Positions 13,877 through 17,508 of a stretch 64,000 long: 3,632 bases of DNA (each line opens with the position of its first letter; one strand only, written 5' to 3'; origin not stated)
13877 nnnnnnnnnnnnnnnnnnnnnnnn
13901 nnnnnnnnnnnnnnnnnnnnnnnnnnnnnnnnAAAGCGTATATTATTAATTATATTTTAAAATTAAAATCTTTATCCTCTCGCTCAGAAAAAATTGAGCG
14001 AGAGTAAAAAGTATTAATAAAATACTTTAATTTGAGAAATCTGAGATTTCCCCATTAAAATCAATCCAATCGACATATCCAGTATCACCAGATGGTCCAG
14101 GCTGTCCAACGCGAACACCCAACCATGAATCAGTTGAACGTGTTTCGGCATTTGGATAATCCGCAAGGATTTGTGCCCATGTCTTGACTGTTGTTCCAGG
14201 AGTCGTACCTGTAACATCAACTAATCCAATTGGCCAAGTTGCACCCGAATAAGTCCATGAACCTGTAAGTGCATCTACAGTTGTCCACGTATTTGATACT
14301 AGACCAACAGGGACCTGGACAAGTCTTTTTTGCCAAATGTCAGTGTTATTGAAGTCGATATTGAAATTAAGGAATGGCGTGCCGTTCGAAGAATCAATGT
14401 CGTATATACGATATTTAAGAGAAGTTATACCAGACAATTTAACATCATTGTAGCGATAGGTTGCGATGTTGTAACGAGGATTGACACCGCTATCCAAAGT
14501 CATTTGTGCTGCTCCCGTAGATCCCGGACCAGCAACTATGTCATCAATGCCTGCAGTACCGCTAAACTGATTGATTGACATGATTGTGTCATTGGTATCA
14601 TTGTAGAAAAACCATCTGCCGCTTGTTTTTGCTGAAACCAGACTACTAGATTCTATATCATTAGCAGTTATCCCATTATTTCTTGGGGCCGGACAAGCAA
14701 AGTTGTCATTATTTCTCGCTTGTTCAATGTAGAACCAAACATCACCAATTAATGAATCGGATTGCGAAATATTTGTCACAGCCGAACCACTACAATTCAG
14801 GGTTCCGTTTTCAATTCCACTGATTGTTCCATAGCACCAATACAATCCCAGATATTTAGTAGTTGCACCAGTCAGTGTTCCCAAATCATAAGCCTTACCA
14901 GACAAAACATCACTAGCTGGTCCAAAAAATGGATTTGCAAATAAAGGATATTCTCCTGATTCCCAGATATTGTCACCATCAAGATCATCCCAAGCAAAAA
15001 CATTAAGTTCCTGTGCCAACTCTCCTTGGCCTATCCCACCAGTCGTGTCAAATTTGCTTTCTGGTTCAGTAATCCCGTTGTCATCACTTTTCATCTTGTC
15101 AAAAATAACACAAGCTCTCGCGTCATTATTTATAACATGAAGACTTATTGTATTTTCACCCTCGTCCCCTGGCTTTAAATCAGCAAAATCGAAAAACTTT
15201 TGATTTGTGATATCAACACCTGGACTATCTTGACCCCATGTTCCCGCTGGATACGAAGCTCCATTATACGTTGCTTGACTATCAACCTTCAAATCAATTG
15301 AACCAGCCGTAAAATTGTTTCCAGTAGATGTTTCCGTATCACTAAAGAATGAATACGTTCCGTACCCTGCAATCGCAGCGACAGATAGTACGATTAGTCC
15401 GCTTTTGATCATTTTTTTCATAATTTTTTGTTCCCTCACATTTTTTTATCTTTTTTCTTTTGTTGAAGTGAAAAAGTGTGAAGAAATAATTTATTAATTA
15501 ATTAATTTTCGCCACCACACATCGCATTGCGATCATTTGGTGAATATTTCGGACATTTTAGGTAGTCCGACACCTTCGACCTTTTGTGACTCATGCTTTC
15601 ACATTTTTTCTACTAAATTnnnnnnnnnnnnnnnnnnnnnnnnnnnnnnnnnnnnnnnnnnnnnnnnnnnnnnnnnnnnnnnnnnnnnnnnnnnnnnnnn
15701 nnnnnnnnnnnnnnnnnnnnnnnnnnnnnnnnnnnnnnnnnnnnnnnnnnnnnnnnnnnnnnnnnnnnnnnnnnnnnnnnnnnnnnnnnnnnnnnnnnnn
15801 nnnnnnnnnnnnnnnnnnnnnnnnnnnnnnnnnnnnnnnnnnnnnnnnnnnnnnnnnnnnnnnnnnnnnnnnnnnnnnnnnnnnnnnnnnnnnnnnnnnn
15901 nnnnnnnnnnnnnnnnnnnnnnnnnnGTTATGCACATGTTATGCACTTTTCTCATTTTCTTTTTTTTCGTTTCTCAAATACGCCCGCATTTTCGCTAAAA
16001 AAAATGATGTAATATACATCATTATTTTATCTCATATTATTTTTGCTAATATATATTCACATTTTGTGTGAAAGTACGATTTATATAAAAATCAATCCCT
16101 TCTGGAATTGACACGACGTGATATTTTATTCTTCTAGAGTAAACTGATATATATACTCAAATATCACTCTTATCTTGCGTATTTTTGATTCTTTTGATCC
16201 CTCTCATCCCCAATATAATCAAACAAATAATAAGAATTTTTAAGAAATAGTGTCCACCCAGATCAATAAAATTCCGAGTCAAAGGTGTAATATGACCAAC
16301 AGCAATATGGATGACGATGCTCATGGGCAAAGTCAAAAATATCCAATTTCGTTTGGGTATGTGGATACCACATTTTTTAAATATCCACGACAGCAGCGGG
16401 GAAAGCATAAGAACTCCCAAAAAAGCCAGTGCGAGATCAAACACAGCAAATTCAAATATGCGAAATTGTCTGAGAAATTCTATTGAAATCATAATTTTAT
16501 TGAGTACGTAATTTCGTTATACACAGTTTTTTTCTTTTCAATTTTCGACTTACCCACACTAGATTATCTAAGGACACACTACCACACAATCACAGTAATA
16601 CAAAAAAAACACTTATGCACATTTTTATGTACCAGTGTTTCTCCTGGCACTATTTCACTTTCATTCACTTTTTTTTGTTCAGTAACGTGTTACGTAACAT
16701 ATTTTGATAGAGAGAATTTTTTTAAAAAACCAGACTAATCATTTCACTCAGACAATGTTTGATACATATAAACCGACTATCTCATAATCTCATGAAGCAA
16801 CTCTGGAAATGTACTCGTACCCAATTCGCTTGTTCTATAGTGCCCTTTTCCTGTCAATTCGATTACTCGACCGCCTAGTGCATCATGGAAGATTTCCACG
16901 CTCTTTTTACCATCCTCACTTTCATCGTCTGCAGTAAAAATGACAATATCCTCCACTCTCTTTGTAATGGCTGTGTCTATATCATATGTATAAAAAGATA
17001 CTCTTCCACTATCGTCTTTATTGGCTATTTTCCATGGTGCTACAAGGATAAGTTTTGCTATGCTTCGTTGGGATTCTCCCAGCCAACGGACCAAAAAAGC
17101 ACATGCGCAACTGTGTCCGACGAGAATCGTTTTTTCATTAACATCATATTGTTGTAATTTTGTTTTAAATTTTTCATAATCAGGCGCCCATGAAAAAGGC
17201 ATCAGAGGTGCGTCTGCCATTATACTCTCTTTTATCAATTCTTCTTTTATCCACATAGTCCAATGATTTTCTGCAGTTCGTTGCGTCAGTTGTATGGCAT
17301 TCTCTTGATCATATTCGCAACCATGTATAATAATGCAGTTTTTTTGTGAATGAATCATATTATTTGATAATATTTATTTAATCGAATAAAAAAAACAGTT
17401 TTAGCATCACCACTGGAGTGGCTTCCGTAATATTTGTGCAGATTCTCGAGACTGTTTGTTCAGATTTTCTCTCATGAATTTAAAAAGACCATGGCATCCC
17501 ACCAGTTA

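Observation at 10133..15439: SipW-type signal peptidase clustered with three paralogous TasA/camelysin-like proteins and a small acidic SipW-cognate protein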

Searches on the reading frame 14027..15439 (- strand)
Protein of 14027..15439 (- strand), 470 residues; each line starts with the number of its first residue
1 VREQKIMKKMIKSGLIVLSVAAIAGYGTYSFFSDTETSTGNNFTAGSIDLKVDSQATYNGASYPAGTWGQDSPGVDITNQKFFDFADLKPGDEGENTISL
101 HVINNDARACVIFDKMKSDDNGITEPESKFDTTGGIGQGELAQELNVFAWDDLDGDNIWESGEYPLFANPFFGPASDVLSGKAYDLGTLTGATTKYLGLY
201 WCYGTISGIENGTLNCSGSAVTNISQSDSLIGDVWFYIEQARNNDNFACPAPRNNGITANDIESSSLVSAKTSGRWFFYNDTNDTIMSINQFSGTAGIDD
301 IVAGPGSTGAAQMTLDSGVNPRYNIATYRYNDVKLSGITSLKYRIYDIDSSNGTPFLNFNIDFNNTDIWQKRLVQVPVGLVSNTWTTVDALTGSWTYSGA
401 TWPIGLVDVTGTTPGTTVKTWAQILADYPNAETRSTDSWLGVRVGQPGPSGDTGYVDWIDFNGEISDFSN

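Call 3: search_protein_families(library=pfam, proteins=[window:14027-15439:-], max_evalue=1)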
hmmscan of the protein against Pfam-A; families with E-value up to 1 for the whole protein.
window:14027-15439:- (470 aa): 2 families
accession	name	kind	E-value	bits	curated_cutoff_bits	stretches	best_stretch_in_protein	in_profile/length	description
PF12389.13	Peptidase_M73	-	1.2e-06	29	22.5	1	8-56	3-51/196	Camelysin metallo-endopeptidase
PF09149.16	DUF1935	-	0.0025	18.4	27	1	271-290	31-50/108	Domain of unknown function (DUF1935)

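Call 4: search_protein_families(library=ncbifam, proteins=[window:14027-15439:-], max_evalue=1)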
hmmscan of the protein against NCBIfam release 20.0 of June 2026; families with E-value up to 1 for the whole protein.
window:14027-15439:- (470 aa): 2 families
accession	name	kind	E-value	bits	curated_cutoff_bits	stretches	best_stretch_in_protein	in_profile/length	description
TIGR04088.1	cognate_SipW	domain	4.1e-05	23.6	19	1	20-48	7-34/34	SipW-dependent-type signal peptide-containing protein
NF052666.1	VPA0252_fam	equivalog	0.022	14.8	100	1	7-46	1-41/78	VPA0252 family protein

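Call 9: search_solved_structures(query=window:14027-15439:-, max_evalue=10, show_alignments=2)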
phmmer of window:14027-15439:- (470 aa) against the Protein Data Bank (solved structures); distinct sequences matched with E-value up to 10: 0.

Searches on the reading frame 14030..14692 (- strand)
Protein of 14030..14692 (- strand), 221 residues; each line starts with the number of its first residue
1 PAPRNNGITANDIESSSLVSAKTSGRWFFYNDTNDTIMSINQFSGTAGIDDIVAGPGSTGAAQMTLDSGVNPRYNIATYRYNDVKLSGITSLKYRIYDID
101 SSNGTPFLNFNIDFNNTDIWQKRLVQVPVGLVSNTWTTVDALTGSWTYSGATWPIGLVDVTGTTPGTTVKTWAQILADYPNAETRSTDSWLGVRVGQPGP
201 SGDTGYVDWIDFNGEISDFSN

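Call 48: find_homologous_proteins(query=window:14030-14692:-, max_evalue=0.001)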
Query window:14030-14692:- (221 aa): 20 proteins with E <= 0.001 among 299 candidates.
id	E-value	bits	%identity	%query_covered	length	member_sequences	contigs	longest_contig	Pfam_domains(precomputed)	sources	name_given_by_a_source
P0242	2.9e-84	300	68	89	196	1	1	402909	-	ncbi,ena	-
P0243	1.6e-81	291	61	97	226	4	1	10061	-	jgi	jgi:hypothetical protein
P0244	9.3e-80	285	61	97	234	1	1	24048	-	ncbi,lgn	-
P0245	4.9e-78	280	57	96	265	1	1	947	-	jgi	jgi:hypothetical protein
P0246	3.8e-74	267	58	98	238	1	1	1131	-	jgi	jgi:hypothetical protein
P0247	4.0e-45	172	61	62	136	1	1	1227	-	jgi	jgi:hypothetical protein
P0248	1.3e-40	157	46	88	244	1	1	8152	-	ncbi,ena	-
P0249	6.8e-38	148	45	91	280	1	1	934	-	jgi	jgi:hypothetical protein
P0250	2.2e-35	140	47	84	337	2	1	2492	-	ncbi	-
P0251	4.0e-35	139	41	93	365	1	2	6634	-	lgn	-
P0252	2.8e-33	133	41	93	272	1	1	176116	-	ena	-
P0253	1.0e-31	128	41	93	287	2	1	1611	-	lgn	-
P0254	1.4e-26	111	38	88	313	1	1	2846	-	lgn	-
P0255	2.0e-25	108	41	74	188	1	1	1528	-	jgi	jgi:hypothetical protein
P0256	3.3e-25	107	46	51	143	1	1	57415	-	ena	-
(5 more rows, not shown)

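Call 56: predict_structure(alignment_id=A4)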
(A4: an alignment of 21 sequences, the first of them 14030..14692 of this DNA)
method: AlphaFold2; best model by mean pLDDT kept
length: 221 residues; sequences in the alignment: 21
mean_pLDDT: 90.6   pTM: 0.87
mean pLDDT of the five models: 90.6, 89.7, 89.4, 89.3, 89.0
residues with pLDDT >= 90: 152; 70-90: 63; 50-70: 4; < 50: 2
segments of 3 or more residues with pLDDT < 50: none
pLDDT, mean of each block of 10 residues (from residue 1): 70 88 92 89 85 94 93 94 96 93 88 87 92 95 96 88 93 96 91 86 94 96 77
secondary structure, 60 per line:
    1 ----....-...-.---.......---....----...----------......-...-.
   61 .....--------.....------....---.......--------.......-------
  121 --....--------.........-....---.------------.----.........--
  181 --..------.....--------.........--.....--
elements in order: E5-8 H18-24 E28-31 E36-38 E49-54 E60-65 E74-78 E92-98 E107-113 E123-126 E135-140 E145-148 H172-178 E191-195 E204-212 E215-219

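Call 58: fold_search(model_id=the predicted structure, library=pdb)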
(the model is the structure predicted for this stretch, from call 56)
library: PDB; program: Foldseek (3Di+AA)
matches with E <= 10: 735; with E <= 0.001: 0
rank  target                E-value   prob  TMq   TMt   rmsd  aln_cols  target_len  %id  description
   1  6r3m_A                4.2e-03  1.00  0.44  0.53   9.3       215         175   12  Family 11 Carbohydrate-Binding Module from Clostridium thermocellum in complex with beta-1,3-1,4-mixed-linked tetrasac (released 2020-02-05)
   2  6fhj                  5.8e-03  0.99  0.37  0.11   6.1       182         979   11  Structural dynamics and catalytic properties of a multi-modular xanthanase, native. (released 2018-08-29)
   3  1v0a                  6.1e-03  1.00  0.43  0.54   8.1       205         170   10  Family 11 Carbohydrate-Binding Module of cellulosomal cellulase Lic26A-Cel5E of Clostridium thermocellum (released 2005-01-12)
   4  1wzx_B                8.6e-03  0.60  0.29  0.34  12.4       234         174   11  Crystal Structure of Family 30 Carbohydrate Binding Module. (released 2005-03-22)
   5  2y6j                  1.2e-02  0.90  0.34  0.42   9.2       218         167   11  X-2 engineered mutated CBM4-2 Carbohydrate Binding Module from a Thermostable Rhodothermus marinus Xylanase (released 2012-03-07)
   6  3acf                  1.4e-02  0.72  0.32  0.35   9.8       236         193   10  Crystal Structure of Carbohydrate-Binding Module Family 28 from Clostridium josui Cel5A in a ligand-free form (released 2010-03-02)
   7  1ciy                  1.7e-02  0.60  0.27  0.13  12.8       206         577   13  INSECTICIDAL TOXIN: STRUCTURE AND CHANNEL FORMATION (released 1997-01-27)
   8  1wky                  1.8e-02  0.91  0.34  0.19   9.0       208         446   10  Crystal structure of alkaline mannanase from Bacillus sp. strain JAMB-602: catalytic domain and its Carbohydrate Binding (released 2005-06-15)
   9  1h4h_D                1.8e-02  0.77  0.37  0.39  10.9       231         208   12  Oligosaccharide-binding to family 11 xylanases: both covalent intermediate and mutant-product complexes display 2,5B c (released 2002-05-09)
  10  1wzx_A                2.0e-02  0.35  0.27  0.31  14.0       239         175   11  Crystal Structure of Family 30 Carbohydrate Binding Module. (released 2005-03-22)
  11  2c24_B                2.1e-02  0.82  0.35  0.42   8.1       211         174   10  FAMILY 30 CARBOHYDRATE-BINDING MODULE OF CELLULOSOMAL CELLULASE CEL9D- CEL44B OF CLOSTRIDIUM THERMOCELLUM (released 2005-11-22)
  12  6r31_A                2.5e-02  0.98  0.43  0.53   7.0       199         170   12  Family 11 Carbohydrate-Binding Module from Clostridium thermocellum in complex with beta-1,3-1,4-mixed-linked tetrasac (released 2020-02-05)
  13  4xun_A                2.5e-02  0.97  0.39  0.51   8.7       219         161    7  Structure of the CBM22-2 xylan-binding domain from Paenibacillus barcinonensis Xyn10C (released 2015-06-03)
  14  2c26                  2.6e-02  0.96  0.38  0.35   8.4       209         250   11  Structural basis for the promiscuous specificity of the carbohydrate- binding modules from the beta-sandwich super famil (released 2005-10-18)
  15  2a6w_B                2.7e-02  0.21  0.22  0.22  13.1       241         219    9  Crystal structure of Emp46p carbohydrate recognition domain (CRD), metal-free form (released 2006-01-31)
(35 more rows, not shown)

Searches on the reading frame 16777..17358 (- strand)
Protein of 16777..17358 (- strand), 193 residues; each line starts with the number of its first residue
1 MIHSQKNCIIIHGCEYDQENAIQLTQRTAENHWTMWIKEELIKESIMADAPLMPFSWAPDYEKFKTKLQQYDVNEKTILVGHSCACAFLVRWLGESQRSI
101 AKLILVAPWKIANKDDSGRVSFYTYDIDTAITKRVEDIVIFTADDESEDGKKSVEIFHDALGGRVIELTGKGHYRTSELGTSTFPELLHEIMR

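Call 46: search_protein_families(library=pfam, proteins=[window:16777-17358:-], max_evalue=0.001)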
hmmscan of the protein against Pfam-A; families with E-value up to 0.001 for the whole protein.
window:16777-17358:- (193 aa): 1 family
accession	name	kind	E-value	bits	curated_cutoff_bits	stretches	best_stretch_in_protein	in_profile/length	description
PF06821.19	Ser_hydrolase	-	6.1e-13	49.5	22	1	28-186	10-165/172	Serine hydrolase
